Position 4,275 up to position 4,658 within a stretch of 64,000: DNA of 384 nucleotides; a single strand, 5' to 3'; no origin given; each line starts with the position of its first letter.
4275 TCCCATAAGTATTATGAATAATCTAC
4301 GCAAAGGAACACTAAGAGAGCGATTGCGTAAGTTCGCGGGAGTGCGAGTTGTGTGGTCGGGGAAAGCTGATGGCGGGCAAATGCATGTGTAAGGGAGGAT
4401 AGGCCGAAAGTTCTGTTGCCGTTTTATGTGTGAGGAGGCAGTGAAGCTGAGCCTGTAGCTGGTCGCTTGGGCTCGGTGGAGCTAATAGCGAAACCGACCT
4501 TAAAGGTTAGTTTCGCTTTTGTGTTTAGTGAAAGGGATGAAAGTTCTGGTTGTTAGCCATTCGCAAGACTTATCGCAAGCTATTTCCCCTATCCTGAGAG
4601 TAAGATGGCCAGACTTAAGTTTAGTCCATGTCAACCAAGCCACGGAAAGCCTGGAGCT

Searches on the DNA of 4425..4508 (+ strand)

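Call 79: build_rna_model(alignment_id=A10)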
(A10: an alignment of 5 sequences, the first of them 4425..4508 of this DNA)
Model R1 built from alignment A10 (5 sequences, 84 columns); structure: RNAalifold consensus.
model positions 84; base pairs 19; branch points 0; effective number of sequences 2.1; information 0.677 bits per position. Calibrated on 0.2 Mb of random sequence (short: E-values are rough).
structure used (alignment columns):
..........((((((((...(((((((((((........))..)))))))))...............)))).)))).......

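Call 80: search_with_rna_model(model_id=R1, sources=[window, L001, L003, L005, L006, L007, L008, L009, L010, L011, L012, L013, L014, L015, L016, L017, L018, L019, L020, L021, L022, L023, L024, L025, L026, L027, L028, L029, L030, L031, L032, L033, L034, L035, L036, L037, L038, L039, L040, L041, L042, L043, L044, L045, L046, L047, L048, L049, L050, L051, L052, L053, L054, L055, L056, L057, L058, L059, L060, L061, L062, L063, L064, L065, L066, L067, L068, L069, L070, L071, L072, L073, L074, L075, L076, L077, L078, L079, L080, L081, L082], max_evalue=0.01)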
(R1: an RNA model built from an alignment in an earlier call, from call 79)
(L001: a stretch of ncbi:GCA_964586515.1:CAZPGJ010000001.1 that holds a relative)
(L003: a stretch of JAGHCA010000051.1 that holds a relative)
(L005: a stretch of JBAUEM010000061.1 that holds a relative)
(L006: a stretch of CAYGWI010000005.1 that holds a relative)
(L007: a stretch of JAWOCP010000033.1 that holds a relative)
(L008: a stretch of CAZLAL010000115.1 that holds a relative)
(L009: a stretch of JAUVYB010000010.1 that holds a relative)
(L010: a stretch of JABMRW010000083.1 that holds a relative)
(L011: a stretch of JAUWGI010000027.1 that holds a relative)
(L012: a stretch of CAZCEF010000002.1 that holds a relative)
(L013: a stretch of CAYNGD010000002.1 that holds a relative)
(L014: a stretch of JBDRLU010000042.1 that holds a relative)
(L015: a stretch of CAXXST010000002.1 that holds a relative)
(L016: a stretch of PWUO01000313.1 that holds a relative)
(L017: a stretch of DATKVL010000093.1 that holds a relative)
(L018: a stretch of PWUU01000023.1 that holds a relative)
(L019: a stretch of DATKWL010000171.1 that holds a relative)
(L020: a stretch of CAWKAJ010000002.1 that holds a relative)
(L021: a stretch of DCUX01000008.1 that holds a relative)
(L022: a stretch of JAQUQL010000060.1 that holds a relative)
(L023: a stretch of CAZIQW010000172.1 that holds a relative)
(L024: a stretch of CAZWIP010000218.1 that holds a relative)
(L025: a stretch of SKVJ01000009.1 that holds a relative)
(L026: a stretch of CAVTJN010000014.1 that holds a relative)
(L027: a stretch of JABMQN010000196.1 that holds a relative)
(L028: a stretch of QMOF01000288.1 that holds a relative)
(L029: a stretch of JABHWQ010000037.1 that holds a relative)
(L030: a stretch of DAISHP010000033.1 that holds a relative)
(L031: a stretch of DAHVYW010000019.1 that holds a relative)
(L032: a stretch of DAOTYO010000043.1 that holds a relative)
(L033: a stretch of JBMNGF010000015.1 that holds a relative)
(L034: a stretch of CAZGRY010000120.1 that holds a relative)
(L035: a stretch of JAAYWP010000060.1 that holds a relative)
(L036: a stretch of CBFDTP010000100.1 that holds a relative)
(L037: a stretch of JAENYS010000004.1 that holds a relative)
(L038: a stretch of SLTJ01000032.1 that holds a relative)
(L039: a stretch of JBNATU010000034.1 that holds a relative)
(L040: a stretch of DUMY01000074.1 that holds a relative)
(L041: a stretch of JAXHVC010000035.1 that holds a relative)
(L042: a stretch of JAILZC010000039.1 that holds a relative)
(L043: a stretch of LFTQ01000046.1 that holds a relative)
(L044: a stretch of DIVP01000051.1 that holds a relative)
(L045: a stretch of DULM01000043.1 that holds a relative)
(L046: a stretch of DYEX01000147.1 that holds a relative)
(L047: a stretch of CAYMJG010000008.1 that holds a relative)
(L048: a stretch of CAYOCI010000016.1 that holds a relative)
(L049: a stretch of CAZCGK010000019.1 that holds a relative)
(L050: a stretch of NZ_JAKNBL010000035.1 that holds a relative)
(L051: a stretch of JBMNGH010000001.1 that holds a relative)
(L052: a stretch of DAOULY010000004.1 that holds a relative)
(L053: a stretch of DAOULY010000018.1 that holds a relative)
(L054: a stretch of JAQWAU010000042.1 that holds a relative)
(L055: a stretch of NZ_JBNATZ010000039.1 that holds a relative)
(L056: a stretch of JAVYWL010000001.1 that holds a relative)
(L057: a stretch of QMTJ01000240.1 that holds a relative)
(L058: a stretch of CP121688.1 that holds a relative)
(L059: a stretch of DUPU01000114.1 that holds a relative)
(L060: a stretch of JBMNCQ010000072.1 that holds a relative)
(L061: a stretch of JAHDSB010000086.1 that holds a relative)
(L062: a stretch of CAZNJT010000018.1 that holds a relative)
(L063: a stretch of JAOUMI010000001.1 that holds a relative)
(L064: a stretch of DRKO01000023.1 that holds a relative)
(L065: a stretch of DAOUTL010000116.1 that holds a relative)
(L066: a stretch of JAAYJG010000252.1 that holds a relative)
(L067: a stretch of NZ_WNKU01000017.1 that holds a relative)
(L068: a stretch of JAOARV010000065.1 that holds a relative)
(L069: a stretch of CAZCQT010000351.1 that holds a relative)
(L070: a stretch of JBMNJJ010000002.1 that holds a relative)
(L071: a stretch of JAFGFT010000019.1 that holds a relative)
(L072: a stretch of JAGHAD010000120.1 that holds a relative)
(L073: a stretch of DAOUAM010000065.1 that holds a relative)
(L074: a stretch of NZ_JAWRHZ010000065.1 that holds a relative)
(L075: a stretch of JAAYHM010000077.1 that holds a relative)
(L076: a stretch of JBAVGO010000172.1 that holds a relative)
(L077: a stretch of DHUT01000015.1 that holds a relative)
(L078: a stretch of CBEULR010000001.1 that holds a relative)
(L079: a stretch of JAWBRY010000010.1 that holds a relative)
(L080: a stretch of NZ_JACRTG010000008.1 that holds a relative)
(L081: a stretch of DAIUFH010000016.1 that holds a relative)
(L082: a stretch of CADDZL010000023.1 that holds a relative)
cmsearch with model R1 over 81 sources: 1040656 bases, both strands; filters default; matches with E-value up to 0.01: 20.
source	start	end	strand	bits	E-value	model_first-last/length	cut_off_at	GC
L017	2508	2591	+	96.4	2.2e-21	1-84/84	no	0.5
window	4425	4508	+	96.4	2.2e-21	1-84/84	no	0.54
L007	1464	1547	+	92.6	2.1e-20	1-84/84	no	0.62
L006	4127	4210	-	84.5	2.6e-18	1-84/84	no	0.51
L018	4052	4135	+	83.8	3.7e-18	1-84/84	no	0.64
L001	5382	5465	+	67.9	4.7e-14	1-84/84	no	0.43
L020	6756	6839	-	58.6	1.2e-11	1-84/84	no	0.51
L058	3951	4037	+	45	3.6e-08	1-84/84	no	0.41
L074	3842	3923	+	45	3.7e-08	1-84/84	no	0.38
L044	5010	5094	+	44.5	4.9e-08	1-84/84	no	0.49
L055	4767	4851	+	42.6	1.5e-07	1-84/84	no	0.55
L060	4499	4580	+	42.5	1.6e-07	1-84/84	no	0.43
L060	4219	4302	+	34.9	1.5e-05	1-84/84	no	0.39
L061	4966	5049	+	34.5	1.8e-05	1-84/84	no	0.46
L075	4210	4292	+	34.3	2e-05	1-84/84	no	0.47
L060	6130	6212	+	34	2.5e-05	1-84/84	no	0.47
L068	4014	4098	+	32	7.9e-05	1-84/84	no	0.47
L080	4075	4161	+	26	0.0029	1-84/84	no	0.43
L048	5896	5980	+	25.1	0.0049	1-84/84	no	0.61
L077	4453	4537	+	24.8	0.0059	1-84/84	no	0.4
